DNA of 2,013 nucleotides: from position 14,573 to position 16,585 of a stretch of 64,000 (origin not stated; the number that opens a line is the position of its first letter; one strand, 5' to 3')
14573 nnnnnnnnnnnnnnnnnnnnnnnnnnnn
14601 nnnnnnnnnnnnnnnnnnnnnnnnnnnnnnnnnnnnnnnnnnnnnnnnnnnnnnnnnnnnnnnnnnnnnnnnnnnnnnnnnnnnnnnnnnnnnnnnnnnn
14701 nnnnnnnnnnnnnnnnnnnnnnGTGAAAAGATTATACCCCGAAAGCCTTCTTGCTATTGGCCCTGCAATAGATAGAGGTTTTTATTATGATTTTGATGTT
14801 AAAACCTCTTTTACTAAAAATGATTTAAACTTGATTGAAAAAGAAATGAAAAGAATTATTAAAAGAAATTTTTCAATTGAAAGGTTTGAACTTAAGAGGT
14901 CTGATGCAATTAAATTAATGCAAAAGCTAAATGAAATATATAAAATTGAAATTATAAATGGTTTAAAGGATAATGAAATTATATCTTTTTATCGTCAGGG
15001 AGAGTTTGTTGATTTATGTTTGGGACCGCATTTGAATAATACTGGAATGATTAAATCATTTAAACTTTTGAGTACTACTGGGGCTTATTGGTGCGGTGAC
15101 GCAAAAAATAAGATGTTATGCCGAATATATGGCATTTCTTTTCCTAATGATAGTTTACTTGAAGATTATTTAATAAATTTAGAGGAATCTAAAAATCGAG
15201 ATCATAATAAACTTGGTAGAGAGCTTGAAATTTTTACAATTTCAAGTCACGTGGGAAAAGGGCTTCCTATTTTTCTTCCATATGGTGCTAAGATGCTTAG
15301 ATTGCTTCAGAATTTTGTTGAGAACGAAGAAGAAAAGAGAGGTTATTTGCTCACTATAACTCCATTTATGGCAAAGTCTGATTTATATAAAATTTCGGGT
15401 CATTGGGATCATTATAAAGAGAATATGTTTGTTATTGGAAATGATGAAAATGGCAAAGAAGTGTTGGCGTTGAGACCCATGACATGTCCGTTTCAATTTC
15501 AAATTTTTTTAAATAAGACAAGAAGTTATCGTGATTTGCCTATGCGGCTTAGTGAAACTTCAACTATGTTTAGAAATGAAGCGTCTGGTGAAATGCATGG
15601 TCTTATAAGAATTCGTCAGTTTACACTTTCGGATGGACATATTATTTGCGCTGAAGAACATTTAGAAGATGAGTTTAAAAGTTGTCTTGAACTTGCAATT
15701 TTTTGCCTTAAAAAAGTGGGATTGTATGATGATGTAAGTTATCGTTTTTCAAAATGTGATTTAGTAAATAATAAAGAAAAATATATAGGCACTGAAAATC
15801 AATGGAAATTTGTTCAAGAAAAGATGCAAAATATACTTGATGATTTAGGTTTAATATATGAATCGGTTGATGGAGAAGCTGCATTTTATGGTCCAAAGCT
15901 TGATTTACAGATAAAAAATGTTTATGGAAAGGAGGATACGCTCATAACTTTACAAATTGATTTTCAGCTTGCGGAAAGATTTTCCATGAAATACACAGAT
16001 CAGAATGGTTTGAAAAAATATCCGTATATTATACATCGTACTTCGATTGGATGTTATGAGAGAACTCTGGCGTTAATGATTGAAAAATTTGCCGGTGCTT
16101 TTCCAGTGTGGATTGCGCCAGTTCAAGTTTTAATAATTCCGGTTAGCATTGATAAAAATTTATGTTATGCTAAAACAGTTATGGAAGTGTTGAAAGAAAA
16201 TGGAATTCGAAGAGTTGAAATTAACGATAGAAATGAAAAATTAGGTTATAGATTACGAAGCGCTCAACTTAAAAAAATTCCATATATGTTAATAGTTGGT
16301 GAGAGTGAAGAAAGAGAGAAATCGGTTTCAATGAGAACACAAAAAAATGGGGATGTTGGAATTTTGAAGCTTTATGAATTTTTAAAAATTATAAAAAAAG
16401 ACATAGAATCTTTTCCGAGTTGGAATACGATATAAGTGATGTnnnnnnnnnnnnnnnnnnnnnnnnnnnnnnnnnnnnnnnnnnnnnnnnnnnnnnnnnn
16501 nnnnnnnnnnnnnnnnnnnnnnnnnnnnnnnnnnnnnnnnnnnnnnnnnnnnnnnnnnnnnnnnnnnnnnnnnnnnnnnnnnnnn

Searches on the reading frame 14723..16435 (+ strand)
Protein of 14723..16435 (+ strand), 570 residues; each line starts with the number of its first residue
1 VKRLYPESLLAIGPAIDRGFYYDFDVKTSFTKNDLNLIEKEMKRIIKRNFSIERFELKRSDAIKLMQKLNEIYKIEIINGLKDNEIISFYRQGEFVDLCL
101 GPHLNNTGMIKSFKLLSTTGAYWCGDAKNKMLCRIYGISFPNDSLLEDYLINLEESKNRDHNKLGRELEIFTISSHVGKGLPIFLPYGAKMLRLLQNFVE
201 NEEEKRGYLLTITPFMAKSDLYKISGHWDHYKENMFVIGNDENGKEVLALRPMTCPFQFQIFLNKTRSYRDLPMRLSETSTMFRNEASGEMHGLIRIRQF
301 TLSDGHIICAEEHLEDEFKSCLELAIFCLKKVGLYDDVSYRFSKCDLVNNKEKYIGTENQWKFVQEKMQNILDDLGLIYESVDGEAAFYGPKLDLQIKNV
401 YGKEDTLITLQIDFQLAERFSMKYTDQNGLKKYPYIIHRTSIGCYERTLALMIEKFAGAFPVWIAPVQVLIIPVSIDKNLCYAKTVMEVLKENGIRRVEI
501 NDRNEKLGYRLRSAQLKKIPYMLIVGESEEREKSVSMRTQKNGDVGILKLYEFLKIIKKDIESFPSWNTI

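Call 24: search_protein_families(library=phrogs, proteins=[P0001, P0003, P0004], max_evalue=1)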
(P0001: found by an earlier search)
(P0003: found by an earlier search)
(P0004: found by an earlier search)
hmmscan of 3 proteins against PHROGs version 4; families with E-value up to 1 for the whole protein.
P0001 (78 aa): 3 families
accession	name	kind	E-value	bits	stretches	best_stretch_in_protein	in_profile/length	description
phrog_20178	-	unknown function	0.0061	17.7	1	5-47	16-58/77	-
phrog_27597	-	unknown function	0.04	15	1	13-54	22-63/75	-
phrog_27021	-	unknown function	0.062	13.8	1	4-49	14-59/223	-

P0003 (147 aa): 2 families
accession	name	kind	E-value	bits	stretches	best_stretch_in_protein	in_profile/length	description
phrog_33781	-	unknown function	0.033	14.7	1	48-104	44-98/255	-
phrog_26297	-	unknown function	0.23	12.9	1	46-102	23-82/93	-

P0004 (78 aa): 0 families

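Call 25: search_protein_families(library=padloc, proteins=[P0001, P0003, P0004], max_evalue=1)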
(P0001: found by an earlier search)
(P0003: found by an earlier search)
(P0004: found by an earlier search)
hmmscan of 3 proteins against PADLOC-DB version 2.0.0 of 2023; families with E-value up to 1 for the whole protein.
P0001 (78 aa): 0 families

P0003 (147 aa): 0 families

P0004 (78 aa): 0 families

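Call 26: search_protein_families(library=ncbifam, proteins=[P0001, P0003, P0004], max_evalue=1)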
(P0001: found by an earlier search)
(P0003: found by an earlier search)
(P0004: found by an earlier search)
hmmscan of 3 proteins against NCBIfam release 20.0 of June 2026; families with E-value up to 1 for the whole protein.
P0001 (78 aa): 2 families
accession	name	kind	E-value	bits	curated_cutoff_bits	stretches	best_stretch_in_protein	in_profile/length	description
TIGR02802.1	Pal_lipo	equivalog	0.008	16.3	125.35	1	32-76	20-64/104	peptidoglycan-associated lipoprotein Pal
NF053765.1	AntSigFFinGp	equivalog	0.04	14.3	95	1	22-54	25-57/76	anti-sigma-F factor Fin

P0003 (147 aa): 0 families

P0004 (78 aa): 0 families

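Call 34: search_protein_families(library=pfam, proteins=[window:14723-16435:+], max_evalue=0.00001)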
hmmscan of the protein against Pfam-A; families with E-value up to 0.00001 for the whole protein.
window:14723-16435:+ (570 aa): 3 families
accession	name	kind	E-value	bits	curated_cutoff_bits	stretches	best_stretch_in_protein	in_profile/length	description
PF00587.30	tRNA-synt_2b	-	9.1e-38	130.5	29.3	1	241-455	5-178/179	tRNA synthetase class II core domain (G, H, P, S and T)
PF03129.25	HGTP_anticodon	-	4.4e-19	68.9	21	1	468-559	1-93/94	Anticodon binding domain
PF07973.19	tRNA_SAD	-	7e-16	58.4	24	1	87-136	1-44/44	Threonyl and Alanyl tRNA synthetase second additional domain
